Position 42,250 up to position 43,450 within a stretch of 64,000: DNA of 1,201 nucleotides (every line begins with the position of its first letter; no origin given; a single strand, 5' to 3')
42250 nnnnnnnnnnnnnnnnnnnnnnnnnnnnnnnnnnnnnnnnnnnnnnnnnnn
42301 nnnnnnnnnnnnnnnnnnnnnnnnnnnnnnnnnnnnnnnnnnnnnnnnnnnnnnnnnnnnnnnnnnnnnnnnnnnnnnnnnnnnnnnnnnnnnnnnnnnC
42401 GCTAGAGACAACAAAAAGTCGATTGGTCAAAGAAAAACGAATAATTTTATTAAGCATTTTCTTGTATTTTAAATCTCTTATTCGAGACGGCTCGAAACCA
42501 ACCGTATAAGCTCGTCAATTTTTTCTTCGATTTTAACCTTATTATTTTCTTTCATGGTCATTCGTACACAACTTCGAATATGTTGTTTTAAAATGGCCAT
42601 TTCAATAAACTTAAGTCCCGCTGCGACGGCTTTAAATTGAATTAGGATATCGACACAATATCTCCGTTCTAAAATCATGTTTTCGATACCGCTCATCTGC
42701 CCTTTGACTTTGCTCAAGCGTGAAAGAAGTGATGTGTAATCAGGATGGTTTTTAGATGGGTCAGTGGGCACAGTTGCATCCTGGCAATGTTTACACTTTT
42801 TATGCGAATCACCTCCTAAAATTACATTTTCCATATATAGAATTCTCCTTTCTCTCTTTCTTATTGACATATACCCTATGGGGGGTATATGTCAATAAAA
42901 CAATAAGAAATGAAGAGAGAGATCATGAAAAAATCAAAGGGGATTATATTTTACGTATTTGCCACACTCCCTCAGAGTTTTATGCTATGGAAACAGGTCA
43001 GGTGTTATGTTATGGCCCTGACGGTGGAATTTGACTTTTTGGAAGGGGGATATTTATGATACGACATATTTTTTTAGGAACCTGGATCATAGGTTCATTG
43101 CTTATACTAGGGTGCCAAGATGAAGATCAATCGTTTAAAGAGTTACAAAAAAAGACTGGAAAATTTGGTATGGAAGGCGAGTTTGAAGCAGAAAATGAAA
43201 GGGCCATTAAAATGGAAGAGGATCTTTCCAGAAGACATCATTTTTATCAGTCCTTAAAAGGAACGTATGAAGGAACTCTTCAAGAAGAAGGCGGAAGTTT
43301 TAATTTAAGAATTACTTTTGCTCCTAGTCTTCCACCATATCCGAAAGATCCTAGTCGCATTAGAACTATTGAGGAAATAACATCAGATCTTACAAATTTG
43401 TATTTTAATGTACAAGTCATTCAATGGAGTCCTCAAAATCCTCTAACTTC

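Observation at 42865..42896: Perfect 13-bp-arm palindrome matching a CsoR-type operator, centred between divergent -35/-10 elements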

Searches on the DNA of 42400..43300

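Call 67: search_rna_families(source=window, start=42400, end=43300, threshold=evalue, max_evalue=1)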
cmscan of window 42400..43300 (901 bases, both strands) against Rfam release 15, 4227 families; matches with E-value up to 1: 15.
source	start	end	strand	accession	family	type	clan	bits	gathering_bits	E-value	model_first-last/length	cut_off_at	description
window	42819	42918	+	RF03922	MIR2119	Gene; miRNA;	-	29.8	73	0.099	1-188/188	no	MIR2119 microRNA precursor family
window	42844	42916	-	RF03654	MIR4239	Gene; miRNA;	-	28.5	100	0.0015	1-120/120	no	MIR4239 microRNA precursor family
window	42850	42911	-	RF04112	MIR5512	Gene; miRNA;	-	23.8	139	0.081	1-132/132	no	MIR5512 microRNA precursor family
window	42856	42909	+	RF03454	mir-1267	Gene; miRNA;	-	22.1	70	0.098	1-78/78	no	mir-1267 microRNA precursor family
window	42821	42927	-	RF01859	Phe_leader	Cis-reg; leader;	-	21.5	55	0.63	1-125/125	no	Phenylalanine leader peptide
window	42845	42915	-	RF03933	MIR6445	Gene; miRNA;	-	20.9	100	0.25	1-117/117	no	MIR6445 microRNA precursor family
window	42843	42919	+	RF00884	MIR815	Gene; miRNA;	-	20.1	63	0.54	1-81/81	no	MIR815 microRNA precursor family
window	42849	42910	+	RF04112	MIR5512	Gene; miRNA;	-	20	139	0.76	1-132/132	no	MIR5512 microRNA precursor family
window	42844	42918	-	RF00884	MIR815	Gene; miRNA;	-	19.7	63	0.68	1-81/81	no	MIR815 microRNA precursor family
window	42504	42569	-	RF00311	snoZ188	Gene; snRNA; snoRNA; CD-box;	-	18.5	50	0.73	1-123/123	no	Small nucleolar RNA Z188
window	42849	42911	-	RF03394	mir-2574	Gene; miRNA;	-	18.5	90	0.82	1-68/68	no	mir-2574 microRNA precursor family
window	42824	42983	-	RF01265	snR42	Gene; snRNA; snoRNA; HACA-box;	CL00032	17.8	61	0.036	1-349/349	no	Small nucleolar RNA snR42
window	43176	43234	+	RF01306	sR52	Gene; snRNA; snoRNA; CD-box;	-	17.5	50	0.5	1-60/60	no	Small nucleolar RNA sR52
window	42560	42659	-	RF00292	snoTBR5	Gene; snRNA; snoRNA; CD-box;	-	16.9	44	0.43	1-94/94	no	Small nucleolar RNA TBR5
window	42849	42910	+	RF01265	snR42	Gene; snRNA; snoRNA; HACA-box;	CL00032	14.2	61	0.41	129-192/349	no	Small nucleolar RNA snR42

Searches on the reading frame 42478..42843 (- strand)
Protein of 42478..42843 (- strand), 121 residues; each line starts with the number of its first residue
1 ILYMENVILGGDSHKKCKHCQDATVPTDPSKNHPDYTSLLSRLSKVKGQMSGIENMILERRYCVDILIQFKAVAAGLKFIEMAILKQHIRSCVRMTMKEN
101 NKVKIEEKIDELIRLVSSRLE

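Call 6: search_protein_families(library=pfam, proteins=[window:42478-42843:-], max_evalue=0.01)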
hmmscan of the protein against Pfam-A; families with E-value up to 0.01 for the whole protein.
window:42478-42843:- (121 aa): 1 family
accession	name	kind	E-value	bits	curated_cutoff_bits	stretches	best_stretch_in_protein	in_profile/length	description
PF02583.22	Trns_repr_metal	-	7.1e-22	78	22.8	1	37-117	3-77/78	Metal-sensitive transcriptional repressor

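Call 10: find_homologous_proteins(query=window:42478-42843:-, max_evalue=0.001)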
Query window:42478-42843:- (121 aa): 2 proteins with E <= 0.001 among 10 candidates.
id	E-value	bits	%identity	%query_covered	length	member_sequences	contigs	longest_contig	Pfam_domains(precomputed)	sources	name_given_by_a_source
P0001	1.0e-70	253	100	98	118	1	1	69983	PF02583.23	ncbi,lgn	-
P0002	3.4e-45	171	69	98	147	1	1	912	PF02583.23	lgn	-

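Call 12: find_encoding_contigs(protein=P0001, flank=10000, max_places=6)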
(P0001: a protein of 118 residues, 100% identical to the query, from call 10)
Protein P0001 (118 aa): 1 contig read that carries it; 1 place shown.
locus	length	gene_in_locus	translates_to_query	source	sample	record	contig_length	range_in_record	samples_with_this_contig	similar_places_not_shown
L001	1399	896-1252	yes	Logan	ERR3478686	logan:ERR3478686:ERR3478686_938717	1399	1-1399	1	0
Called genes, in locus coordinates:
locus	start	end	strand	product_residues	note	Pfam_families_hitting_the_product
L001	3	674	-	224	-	?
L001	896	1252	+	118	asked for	PF02583:Trns_repr_metal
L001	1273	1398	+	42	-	?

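Call 13: find_encoding_contigs(protein=P0002, flank=5000, max_places=6)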
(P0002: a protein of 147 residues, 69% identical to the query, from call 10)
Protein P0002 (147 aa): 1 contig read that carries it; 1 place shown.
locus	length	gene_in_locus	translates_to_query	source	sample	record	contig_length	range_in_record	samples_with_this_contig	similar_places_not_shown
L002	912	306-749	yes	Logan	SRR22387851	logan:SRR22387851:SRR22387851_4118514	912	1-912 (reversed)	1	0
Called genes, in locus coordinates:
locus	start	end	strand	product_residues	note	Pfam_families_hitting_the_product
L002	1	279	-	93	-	?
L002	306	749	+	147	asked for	PF02583:Trns_repr_metal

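Call 22: search_protein_families(library=ncbifam, proteins=[window:42478-42843:-, L002:1-279:-], max_evalue=0.01)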
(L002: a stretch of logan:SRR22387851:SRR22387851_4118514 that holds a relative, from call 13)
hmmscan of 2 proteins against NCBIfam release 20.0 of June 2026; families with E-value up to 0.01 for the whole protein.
window:42478-42843:- (121 aa): 3 families
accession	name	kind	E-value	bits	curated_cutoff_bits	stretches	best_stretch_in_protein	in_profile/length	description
NF052430.1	repress_RicR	exception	1.3e-13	51.3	175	1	41-116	13-91/93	copper-sensing transcriptional repressor RicR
NF008464.0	PRK11352.1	equivalog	2.1e-07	31.2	133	1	38-120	10-90/91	formaldehyde-responsive transcriptional repressor FrmR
NF011613.0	PRK15039.1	equivalog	6.5e-07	30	138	1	35-118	7-87/90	Ni(II)/Co(II)-binding transcriptional repressor RcnR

L002:1-279:- (93 aa): 0 families

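Call 26: find_related_loci(query=A2, collection=genome_contigs, flank=6000)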
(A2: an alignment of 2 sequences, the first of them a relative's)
Query A2 (118 aa) in genome_contigs; peptide patterns used: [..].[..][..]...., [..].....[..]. (x = any residue, [..] = any of these).
101 stretches matched a pattern, but none encodes a relative of the query by tblastn (E <= 1e-3).

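Call 32: search_solved_structures(query=P0001, max_evalue=0.001, show_alignments=3)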
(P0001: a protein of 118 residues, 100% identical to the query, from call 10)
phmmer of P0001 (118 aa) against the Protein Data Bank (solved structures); distinct sequences matched with E-value up to 0.001: 8.
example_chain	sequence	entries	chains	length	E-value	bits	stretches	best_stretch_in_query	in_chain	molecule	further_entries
4m1p_A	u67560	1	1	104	9.3e-14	54.9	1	31-105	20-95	Copper-sensitive operon repressor (CsoR)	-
4adz_A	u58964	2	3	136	2.9e-10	43.7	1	30-113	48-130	CSOR | COPPER SENSITIVE OPERON REPRESSOR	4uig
5fmn_A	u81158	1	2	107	1.4e-09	41.4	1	33-109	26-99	INRS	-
2hh7_A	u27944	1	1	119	7.8e-08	35.9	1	35-108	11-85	Hypothetical protein CsoR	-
6ahx_A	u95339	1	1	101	6.1e-07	33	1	30-102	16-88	Putative cytosolic protein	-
3aai_A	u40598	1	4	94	7.6e-07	32.7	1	38-112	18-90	Copper homeostasis operon regulatory protein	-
7mq1_A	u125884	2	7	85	2.2e-06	31.2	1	37-113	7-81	Copper-sensing transcriptional repressor csoR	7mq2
7mq3_A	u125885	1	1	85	5.5e-06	29.9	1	37-113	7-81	Copper-sensing transcriptional repressor csoR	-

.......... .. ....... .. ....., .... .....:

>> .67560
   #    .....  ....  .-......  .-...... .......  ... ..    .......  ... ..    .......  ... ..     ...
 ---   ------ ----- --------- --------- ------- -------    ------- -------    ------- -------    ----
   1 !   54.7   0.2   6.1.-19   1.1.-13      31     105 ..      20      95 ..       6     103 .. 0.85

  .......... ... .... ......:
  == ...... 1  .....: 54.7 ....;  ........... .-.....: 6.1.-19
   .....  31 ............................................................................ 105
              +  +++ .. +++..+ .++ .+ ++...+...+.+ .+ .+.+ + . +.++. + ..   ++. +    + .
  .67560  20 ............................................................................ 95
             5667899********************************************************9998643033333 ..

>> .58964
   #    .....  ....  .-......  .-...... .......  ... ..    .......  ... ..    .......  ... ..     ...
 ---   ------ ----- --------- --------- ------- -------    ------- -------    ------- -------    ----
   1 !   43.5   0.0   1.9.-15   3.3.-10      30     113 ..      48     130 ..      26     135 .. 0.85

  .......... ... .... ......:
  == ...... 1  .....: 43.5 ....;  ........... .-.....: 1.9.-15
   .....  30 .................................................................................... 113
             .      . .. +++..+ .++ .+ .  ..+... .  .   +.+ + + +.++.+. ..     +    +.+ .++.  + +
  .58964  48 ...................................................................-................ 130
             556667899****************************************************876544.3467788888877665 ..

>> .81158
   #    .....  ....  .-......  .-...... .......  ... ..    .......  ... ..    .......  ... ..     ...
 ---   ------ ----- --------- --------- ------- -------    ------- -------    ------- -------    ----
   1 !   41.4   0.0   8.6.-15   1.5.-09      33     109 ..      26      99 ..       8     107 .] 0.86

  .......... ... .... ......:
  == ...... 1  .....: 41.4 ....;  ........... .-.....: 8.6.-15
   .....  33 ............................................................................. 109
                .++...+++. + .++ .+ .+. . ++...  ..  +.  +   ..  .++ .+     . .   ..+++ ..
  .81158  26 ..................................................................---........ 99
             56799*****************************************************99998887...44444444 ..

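Call 36: search_protein_representatives(protein=P0001)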
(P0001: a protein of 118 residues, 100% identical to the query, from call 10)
Query: 118 residues. Proteins with E-value up to 0.001 (for the whole library): 2965; up to 1e-10: 212; up to 1e-30: 0. The best 150 are listed.
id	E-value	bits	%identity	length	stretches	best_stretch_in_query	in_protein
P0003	2.9e-27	111.3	50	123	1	8-117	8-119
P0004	2.4e-26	108.3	50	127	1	12-117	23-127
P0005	8.3e-25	103.4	55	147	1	27-117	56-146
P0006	4.7e-24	100.9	52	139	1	28-113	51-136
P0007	3.4e-23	98.2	47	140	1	13-117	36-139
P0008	3.2e-21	91.8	45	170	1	16-114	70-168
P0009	3.5e-21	91.7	46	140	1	13-117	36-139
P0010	7.7e-21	90.6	45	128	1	26-113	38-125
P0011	2.0e-20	89.2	51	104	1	29-116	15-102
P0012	6.5e-20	87.6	47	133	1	27-113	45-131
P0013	1.1e-19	86.8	46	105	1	20-113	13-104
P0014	2.1e-19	86.0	44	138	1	24-116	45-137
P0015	3.0e-19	85.5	43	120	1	23-116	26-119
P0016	4.0e-19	85.1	44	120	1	24-118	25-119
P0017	5.2e-19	84.7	46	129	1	23-113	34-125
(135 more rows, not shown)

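Call 41: find_related_loci(query=A3, collection=genome_contigs, flank=5000)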
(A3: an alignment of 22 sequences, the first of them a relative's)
Query A3 (118 aa) in genome_contigs; peptide patterns used: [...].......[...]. (x = any residue, [..] = any of these).
435 stretches matched a pattern; 433 encode a relative of the query (tblastn E <= 1e-3); the best 80 are kept; 80 distinct loci.
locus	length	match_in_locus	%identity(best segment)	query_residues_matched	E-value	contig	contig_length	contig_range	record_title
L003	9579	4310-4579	56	28-117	7e-30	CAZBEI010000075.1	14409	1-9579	MAG TPA_asm: uncultured Bdellovibrio sp. isolate binchicken_co203_640 genome assembly, contig: k141_2249653, whole genom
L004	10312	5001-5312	47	14-117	2e-29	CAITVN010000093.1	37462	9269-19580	MAG: Oligoflexia bacterium isolate LJ_bin-4497 genome assembly, contig: bin-4497:093/244, whole genome shotgun sequence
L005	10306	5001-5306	47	10-118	4e-28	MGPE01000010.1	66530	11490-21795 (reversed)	MAG: Deltaproteobacteria bacterium GWA2_38_16 gwa2_scaffold_385, whole genome shotgun sequence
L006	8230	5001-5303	47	13-113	7e-28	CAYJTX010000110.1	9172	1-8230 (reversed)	MAG TPA_asm: uncultured Bacteriovoracaceae bacterium isolate ERP125453_co1_289 genome assembly, contig: NODE_9057_length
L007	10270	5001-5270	50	25-116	4e-27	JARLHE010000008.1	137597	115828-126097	MAG: Oligoflexia bacterium isolate MAG_CO165 MetaCoAG_Bin_165_Oxic_k141_247064, whole genome shotgun sequence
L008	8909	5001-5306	46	16-118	4e-27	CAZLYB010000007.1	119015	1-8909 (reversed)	MAG TPA_asm: uncultured Bacteriovoracaceae bacterium isolate SRP296810_co1_56 genome assembly, contig: NODE_136_length_1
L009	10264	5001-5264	47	27-114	2e-26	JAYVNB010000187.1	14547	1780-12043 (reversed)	MAG: Bacteriovoracaceae bacterium isolate GL65_DN_concoct_128 GL65_DN_concoct_128_186, whole genome shotgun sequence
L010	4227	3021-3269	53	30-112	5e-26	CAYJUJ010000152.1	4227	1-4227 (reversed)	MAG TPA_asm: uncultured bacterium isolate ERP125453_co1_332 genome assembly, contig: NODE_29153_length_4227_cov_4.176654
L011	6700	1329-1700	37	1-116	7e-26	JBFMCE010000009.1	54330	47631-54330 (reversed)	MAG: Bdellovibrionota bacterium isolate MAG185 MAG185_9, whole genome shotgun sequence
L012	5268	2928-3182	49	29-113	1e-25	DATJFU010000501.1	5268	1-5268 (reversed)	MAG TPA_asm: Bdellovibrionota bacterium isolate SMAG_U15468 k141_3684888, whole genome shotgun sequence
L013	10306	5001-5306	49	16-117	1e-25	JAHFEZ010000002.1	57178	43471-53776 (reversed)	MAG: Deltaproteobacteria bacterium isolate nzgw280 NODE_285_length_57179_cov_4.162536, whole genome shotgun sequence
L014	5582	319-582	50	30-117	1e-25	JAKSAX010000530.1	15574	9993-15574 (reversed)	MAG: Desulfobacterales bacterium isolate MAG.124 k141_1905232, whole genome shotgun sequence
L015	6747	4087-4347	52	30-116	2e-25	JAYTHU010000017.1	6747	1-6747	MAG: Oligoflexia bacterium isolate GFS_2572 GFS_2572_16, whole genome shotgun sequence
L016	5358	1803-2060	49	29-114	2e-25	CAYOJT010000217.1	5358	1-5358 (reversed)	MAG TPA_asm: uncultured Bacteriovoracaceae bacterium isolate SRP189682_co1_492 genome assembly, contig: NODE_44171_lengt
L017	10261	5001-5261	45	30-116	5e-25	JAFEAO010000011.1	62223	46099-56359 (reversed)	MAG: Bdellovibrionales bacterium isolate SZAS-1 PROT-KAN-3__11__length-62223, whole genome shotgun sequence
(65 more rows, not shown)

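Call 60: search_protein_families(library=pfam, proteins=[L013:4485-4934:-, L005:3681-4118:-, L013:5325-5741:+, L013:5766-6200:+, L013:6273-6680:+, L013:8048-9184:+, L003:4592-5272:+, L003:3546-4157:-, L003:2434-3549:-, L013:3036-3992:-], max_evalue=0.01)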
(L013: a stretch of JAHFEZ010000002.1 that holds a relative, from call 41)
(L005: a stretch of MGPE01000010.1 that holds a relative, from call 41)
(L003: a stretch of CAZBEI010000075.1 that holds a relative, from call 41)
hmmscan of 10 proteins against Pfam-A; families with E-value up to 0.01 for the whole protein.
L013:4485-4934:- (149 aa): 1 family
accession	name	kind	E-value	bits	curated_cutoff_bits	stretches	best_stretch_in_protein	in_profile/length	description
PF05573.18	NosL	-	0.00014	22.6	24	1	21-132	3-117/131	NosL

L005:3681-4118:- (145 aa): 0 families

L013:5325-5741:+ (138 aa): 0 families

L013:5766-6200:+ (144 aa): 1 family
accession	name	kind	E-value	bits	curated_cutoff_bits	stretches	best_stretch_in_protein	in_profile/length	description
PF09990.14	DUF2231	-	2e-16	60.8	26.4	1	7-142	4-137/139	Predicted membrane protein (DUF2231)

L013:6273-6680:+ (135 aa): 0 families

L013:8048-9184:+ (378 aa): 4 families
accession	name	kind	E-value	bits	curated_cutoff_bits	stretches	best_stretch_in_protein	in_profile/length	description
PF16576.10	HlyD_D23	-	1.6e-26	93.4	30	2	200-270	144-214/214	Barrel-sandwich domain of CusB or HlyD membrane-fusion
PF19335.5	HMBD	-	1.5e-15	57.3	23.6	1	42-67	2-27/28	Heavy metal binding domain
PF13437.12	HlyD_3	-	1.4e-06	29.4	22.2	1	196-266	31-105/106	HlyD family secretion protein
PF00529.27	CusB_dom_1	-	0.00086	19.9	26.5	0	236-336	12-89/89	Cation efflux system protein CusB domain 1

L003:4592-5272:+ (226 aa): 3 families
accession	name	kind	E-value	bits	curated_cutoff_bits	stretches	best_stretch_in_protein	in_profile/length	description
PF13442.11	Cytochrome_CBB3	-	6e-09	36.5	27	2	140-219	7-68/68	Cytochrome C oxidase, cbb3-type, subunit III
PF07635.16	PSCyt1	-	2.9e-08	34.6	22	1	147-202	1-59/59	Planctomycete cytochrome C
PF00034.26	Cytochrom_C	-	5.4e-07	31.3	21.3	1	140-220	5-87/90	Cytochrome c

L003:3546-4157:- (203 aa): 1 family
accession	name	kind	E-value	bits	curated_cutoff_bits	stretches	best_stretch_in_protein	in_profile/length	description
PF04264.18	YceI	-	1e-16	62.1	23.7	1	75-195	44-148/150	YceI-like domain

L003:2434-3549:- (371 aa): 0 families

L013:3036-3992:- (318 aa): 0 families

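Call 81: search_solved_structures(query=P0001, max_evalue=0.0001, show_alignments=5)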
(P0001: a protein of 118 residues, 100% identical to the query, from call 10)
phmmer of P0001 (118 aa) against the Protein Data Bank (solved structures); distinct sequences matched with E-value up to 0.0001: 8.
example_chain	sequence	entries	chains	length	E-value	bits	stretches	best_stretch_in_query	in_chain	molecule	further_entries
4m1p_A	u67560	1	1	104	9.3e-14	54.9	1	31-105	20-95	Copper-sensitive operon repressor (CsoR)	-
4adz_A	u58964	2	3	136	2.9e-10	43.7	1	30-113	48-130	CSOR | COPPER SENSITIVE OPERON REPRESSOR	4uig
5fmn_A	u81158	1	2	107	1.4e-09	41.4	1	33-109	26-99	INRS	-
2hh7_A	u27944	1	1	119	7.8e-08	35.9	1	35-108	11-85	Hypothetical protein CsoR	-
6ahx_A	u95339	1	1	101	6.1e-07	33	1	30-102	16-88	Putative cytosolic protein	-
3aai_A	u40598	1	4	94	7.6e-07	32.7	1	38-112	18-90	Copper homeostasis operon regulatory protein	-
7mq1_A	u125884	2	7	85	2.2e-06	31.2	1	37-113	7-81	Copper-sensing transcriptional repressor csoR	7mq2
7mq3_A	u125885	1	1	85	5.5e-06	29.9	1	37-113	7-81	Copper-sensing transcriptional repressor csoR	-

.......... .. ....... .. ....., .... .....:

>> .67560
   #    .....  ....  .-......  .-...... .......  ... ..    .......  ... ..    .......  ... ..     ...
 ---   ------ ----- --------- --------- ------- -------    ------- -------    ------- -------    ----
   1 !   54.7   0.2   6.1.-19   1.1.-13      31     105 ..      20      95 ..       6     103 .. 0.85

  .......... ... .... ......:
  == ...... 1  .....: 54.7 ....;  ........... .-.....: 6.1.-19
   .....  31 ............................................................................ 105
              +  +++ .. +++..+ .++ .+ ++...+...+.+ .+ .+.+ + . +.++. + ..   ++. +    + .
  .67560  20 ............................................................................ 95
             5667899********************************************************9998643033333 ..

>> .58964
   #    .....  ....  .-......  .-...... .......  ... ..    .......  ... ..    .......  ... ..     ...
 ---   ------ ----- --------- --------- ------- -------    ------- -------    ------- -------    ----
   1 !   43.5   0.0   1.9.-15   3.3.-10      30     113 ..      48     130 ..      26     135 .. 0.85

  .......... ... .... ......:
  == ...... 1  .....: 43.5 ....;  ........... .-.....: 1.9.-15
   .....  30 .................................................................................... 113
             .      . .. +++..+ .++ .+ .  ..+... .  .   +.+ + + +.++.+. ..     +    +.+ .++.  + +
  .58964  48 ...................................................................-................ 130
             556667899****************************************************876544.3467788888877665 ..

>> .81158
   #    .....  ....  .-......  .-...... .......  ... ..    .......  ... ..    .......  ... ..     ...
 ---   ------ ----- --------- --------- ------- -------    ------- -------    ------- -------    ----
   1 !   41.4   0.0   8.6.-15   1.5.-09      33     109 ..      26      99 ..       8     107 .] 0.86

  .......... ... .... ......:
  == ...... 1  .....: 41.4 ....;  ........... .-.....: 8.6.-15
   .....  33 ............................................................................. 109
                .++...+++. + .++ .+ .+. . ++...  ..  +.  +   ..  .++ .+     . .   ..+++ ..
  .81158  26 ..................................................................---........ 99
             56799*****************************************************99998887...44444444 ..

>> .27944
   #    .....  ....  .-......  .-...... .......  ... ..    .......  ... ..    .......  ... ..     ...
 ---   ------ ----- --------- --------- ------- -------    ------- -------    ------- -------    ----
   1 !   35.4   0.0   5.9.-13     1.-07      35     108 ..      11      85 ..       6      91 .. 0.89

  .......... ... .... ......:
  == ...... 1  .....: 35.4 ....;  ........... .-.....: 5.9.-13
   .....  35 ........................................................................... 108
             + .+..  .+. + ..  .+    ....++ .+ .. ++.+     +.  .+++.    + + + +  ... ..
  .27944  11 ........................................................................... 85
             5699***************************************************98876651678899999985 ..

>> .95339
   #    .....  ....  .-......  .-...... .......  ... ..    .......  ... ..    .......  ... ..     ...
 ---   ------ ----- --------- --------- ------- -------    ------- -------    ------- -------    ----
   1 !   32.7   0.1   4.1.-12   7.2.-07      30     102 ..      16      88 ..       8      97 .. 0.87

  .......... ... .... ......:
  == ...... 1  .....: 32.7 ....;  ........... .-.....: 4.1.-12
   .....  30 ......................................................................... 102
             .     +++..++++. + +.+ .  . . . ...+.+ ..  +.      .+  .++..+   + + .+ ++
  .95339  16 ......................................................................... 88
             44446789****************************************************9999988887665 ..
